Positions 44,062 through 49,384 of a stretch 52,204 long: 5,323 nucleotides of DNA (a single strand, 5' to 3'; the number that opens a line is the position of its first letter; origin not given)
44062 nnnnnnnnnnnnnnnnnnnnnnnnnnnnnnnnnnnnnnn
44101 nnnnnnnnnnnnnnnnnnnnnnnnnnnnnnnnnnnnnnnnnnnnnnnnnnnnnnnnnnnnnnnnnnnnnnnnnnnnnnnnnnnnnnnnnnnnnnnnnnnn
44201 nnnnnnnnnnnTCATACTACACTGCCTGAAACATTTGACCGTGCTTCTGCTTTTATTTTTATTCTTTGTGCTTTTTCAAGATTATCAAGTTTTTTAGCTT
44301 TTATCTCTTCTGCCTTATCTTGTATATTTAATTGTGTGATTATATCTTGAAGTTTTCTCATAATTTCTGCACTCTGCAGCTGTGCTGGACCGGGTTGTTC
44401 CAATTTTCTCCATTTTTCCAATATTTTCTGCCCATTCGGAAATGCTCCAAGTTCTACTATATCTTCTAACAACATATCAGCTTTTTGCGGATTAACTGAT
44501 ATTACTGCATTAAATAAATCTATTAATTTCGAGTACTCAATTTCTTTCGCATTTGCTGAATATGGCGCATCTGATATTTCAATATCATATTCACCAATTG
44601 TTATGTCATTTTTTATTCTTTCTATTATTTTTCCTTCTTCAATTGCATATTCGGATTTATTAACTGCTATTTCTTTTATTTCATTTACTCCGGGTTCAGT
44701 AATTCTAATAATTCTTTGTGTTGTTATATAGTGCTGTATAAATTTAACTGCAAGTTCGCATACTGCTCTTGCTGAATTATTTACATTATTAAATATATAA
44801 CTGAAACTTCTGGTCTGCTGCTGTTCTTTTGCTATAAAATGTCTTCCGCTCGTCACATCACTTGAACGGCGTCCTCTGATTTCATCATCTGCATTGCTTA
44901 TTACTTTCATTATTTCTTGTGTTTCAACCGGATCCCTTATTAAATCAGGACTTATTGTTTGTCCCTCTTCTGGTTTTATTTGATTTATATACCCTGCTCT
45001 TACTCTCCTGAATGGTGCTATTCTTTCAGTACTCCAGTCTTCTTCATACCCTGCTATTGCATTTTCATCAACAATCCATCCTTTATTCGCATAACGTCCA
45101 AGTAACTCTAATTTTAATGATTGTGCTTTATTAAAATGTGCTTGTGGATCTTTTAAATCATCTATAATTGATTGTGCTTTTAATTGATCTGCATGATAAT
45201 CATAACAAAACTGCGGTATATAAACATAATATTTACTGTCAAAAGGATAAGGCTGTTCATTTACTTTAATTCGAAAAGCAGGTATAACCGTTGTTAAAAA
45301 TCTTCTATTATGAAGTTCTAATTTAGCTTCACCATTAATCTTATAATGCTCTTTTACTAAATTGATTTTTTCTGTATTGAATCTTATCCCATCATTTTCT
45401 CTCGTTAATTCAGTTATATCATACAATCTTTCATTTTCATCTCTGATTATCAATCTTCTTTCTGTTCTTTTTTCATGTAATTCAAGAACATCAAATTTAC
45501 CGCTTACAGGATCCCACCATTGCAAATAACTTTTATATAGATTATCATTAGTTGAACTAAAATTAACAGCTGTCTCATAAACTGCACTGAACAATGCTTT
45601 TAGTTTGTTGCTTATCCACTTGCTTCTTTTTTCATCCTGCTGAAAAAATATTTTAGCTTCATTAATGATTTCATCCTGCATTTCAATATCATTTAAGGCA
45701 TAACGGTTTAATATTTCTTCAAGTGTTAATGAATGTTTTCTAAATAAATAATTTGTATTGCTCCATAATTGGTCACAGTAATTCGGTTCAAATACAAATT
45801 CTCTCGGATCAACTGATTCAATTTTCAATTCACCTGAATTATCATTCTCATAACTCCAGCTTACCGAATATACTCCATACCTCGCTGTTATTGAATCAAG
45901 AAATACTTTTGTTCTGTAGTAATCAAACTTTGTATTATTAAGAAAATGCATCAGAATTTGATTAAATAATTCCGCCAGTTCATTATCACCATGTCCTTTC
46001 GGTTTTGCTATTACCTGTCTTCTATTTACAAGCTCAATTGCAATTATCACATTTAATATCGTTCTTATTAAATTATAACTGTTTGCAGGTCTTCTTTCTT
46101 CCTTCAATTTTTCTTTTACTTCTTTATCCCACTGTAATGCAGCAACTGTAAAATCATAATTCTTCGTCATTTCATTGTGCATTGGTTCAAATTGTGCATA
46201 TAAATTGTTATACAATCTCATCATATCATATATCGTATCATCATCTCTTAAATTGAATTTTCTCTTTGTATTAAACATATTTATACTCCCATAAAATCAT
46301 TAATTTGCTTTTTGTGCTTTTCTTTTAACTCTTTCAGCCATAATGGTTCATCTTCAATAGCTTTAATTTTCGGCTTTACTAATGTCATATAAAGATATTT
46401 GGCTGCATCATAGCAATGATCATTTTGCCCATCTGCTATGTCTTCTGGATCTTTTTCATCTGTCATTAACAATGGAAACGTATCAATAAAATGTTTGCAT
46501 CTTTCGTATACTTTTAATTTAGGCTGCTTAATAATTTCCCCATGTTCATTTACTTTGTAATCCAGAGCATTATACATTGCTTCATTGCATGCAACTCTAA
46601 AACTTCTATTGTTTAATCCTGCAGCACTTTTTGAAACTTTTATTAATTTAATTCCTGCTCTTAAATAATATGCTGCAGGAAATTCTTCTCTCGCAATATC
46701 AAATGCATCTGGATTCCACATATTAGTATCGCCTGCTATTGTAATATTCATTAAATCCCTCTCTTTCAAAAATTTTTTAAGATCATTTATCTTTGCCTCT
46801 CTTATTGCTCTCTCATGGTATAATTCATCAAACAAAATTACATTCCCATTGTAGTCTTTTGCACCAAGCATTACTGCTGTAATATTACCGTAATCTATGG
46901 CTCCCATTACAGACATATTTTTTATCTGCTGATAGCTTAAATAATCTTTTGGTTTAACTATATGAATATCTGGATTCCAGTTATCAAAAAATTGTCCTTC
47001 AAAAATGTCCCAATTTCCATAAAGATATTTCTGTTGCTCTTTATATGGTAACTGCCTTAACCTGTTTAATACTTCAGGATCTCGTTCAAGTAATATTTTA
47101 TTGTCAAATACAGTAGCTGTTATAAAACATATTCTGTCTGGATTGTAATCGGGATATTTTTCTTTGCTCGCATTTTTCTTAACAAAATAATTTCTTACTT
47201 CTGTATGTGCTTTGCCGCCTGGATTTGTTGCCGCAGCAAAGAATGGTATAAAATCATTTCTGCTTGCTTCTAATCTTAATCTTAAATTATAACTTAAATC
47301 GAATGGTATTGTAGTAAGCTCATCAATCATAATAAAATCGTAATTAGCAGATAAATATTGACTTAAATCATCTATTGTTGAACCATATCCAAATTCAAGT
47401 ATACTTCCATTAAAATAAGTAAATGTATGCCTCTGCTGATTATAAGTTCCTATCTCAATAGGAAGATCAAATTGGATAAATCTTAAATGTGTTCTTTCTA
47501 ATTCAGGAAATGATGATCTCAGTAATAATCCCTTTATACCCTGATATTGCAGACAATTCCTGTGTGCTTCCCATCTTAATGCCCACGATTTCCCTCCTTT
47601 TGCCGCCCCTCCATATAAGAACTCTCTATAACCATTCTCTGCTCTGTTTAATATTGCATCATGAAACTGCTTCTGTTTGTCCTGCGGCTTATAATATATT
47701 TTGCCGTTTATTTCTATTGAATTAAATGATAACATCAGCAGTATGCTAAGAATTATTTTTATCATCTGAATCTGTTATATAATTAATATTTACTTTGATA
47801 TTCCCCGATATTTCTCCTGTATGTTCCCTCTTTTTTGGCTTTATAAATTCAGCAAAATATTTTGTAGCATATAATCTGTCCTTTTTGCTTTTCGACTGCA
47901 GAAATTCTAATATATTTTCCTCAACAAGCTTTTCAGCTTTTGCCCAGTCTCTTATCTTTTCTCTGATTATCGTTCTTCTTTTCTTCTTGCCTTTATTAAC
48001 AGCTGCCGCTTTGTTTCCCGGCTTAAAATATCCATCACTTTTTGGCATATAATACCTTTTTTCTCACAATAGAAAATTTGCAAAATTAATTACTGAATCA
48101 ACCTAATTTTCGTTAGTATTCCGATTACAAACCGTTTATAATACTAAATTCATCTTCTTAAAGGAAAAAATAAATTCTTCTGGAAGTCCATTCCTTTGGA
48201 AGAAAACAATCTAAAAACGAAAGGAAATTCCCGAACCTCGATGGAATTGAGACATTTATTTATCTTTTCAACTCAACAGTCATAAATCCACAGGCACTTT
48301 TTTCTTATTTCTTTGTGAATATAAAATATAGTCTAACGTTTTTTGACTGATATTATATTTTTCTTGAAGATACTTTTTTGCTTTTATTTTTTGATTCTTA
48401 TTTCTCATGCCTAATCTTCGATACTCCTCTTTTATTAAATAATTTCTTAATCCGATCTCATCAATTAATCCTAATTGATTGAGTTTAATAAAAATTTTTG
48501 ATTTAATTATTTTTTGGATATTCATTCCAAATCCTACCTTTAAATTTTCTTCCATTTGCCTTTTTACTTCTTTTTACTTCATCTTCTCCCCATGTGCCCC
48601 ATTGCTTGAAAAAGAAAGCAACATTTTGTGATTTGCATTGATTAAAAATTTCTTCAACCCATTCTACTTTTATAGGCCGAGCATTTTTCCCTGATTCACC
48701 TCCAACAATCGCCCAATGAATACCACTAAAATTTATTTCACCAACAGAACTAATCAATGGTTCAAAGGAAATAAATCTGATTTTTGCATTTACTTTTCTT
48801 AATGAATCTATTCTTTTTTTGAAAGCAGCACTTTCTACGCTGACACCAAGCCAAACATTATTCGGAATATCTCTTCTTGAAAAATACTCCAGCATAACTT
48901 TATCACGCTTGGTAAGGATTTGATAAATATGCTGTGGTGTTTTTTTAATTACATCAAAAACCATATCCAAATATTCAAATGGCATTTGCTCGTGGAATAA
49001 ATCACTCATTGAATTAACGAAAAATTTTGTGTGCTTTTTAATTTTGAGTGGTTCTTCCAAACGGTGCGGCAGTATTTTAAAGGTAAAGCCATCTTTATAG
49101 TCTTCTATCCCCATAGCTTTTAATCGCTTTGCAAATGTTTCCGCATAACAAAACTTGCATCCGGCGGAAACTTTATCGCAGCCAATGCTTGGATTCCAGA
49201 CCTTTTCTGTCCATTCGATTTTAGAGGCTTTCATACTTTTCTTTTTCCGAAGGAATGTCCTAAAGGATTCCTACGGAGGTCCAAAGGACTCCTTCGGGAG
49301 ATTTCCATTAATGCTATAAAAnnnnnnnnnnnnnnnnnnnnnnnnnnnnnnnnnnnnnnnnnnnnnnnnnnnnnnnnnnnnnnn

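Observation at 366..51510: Dispersed GC-rich palindromic mini-element, stop-free in all six frames, sitting in frame inside unrelated phage genes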

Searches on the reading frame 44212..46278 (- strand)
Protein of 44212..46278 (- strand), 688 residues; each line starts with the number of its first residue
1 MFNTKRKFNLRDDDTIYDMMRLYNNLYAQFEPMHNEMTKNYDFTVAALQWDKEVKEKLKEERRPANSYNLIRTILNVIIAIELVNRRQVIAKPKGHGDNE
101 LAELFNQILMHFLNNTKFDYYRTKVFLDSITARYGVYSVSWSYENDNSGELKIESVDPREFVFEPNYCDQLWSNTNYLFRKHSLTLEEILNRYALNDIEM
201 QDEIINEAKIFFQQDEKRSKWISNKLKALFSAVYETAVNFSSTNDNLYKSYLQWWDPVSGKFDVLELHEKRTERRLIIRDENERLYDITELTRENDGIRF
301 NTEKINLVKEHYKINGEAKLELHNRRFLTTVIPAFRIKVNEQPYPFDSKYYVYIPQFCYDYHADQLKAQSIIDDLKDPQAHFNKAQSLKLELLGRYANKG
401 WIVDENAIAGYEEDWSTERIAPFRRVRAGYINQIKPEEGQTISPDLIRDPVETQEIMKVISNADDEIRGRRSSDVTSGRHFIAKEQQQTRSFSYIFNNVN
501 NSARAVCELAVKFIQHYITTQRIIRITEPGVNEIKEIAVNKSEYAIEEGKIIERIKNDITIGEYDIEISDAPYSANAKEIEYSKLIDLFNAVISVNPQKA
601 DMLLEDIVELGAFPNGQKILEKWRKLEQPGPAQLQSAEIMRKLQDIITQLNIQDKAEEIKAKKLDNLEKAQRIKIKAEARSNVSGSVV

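Call 14: search_protein_families(library=phrogs, proteins=[window:44212-46278:-], max_evalue=0.001)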
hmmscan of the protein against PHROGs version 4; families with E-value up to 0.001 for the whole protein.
window:44212-46278:- (688 aa): 3 families
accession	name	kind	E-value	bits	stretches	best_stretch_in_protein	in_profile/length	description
phrog_156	-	head and packaging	1.1e-69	236.6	1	14-672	10-626/681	portal protein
phrog_332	-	connector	5.9e-06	25.9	1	102-205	107-206/560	head-tail adaptor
phrog_1216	-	head and packaging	0.00037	20.2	1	572-666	547-641/714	portal protein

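Call 22: find_related_loci(query=window:44212-46278:-, collection=viral_contigs, flank=10000)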
Query window:44212-46278:- (688 aa) in viral_contigs; peptide patterns used: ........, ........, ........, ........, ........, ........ (x = any residue, [..] = any of these).
7 stretches matched a pattern; 2 encode a relative of the query (tblastn E <= 1e-3); 2 distinct loci.
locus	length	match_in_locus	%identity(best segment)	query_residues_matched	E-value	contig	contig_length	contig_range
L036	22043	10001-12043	72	1-679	0e+0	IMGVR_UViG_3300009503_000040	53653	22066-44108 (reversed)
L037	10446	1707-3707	40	1-670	4e-159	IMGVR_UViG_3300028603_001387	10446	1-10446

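Call 87: find_encoding_contigs(protein=window:44212-46278:-, flank=10000, max_places=6)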
Protein window:44212-46278:- (688 aa): 1 contig read that carries it; 1 place shown.
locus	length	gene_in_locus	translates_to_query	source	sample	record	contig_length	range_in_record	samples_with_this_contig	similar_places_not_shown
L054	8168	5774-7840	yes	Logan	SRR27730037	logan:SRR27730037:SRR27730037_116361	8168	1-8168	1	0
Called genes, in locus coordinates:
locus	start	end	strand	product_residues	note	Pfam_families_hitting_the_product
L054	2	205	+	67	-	?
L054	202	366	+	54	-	-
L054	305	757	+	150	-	-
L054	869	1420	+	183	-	PF06356:DUF1064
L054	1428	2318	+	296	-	PF14297:Lin1244_N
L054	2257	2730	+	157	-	-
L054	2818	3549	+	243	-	PF07505:DUF5131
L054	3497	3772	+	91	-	-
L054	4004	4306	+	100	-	-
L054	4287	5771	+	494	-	PF03237:Terminase_6N (weak)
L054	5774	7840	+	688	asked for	PF16510:P22_portal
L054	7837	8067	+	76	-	-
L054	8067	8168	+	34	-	?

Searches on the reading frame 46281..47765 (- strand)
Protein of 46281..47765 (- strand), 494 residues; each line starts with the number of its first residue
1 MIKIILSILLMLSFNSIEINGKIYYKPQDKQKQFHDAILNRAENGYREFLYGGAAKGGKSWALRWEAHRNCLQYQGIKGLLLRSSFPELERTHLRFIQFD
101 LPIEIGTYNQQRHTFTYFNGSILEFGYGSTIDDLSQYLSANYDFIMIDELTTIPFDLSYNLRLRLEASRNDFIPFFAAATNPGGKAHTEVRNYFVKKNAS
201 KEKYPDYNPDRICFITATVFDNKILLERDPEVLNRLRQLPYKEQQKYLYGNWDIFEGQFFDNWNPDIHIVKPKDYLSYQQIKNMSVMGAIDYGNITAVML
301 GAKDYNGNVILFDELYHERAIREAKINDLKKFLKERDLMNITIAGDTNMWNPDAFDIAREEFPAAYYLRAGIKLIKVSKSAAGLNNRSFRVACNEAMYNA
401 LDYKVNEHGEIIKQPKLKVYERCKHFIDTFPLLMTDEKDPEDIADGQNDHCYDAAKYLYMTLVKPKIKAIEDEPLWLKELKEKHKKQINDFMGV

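Call 14: search_protein_families(library=phrogs, proteins=[window:46281-47765:-], max_evalue=0.001)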
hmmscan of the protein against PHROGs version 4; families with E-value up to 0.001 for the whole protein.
window:46281-47765:- (494 aa): 4 families
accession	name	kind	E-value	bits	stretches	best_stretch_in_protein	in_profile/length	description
phrog_979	-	head and packaging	1.4e-27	97.7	1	19-261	146-417/642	terminase large subunit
phrog_2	-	head and packaging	9.7e-18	65.3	1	25-466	264-596/807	terminase large subunit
phrog_9526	-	head and packaging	9.1e-07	29.6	1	25-283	8-258/280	terminase large subunit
phrog_10250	-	head and packaging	2e-05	25.4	1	244-468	10-221/228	terminase large subunit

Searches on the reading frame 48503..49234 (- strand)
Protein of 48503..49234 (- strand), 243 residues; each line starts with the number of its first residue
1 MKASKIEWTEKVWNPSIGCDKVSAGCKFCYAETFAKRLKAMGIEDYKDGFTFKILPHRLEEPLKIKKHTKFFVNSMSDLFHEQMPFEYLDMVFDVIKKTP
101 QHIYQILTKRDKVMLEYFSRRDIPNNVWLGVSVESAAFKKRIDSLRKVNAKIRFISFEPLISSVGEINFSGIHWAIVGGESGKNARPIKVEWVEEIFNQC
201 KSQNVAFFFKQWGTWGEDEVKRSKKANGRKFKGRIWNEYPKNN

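Call 40: search_protein_families(library=pfam, proteins=[window:48503-49234:-], max_evalue=0.01)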
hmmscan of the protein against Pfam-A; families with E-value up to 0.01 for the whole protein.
window:48503-49234:- (243 aa): 2 families
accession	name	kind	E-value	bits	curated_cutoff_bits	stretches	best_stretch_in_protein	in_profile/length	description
PF07505.17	DUF5131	-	5e-100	334.4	28.9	1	4-240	2-243/243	Protein of unknown function (DUF5131)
PF17338.8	GP88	-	0.00085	19.7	24.4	1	26-154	46-183/230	Gene product 88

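Call 89: search_solved_structures(query=window:48503-49234:-, max_evalue=1)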
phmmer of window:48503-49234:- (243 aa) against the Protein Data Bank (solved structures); distinct sequences matched with E-value up to 1: 3.
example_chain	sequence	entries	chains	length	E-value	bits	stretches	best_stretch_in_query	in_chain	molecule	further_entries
1tmo_A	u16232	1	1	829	0.15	14.9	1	157-208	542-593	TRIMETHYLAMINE N-OXIDE REDUCTASE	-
5a5c_A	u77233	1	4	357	0.31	13.9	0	79-128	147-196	LRRTM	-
7xpm_A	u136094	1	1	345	0.34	13.7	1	4-55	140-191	A64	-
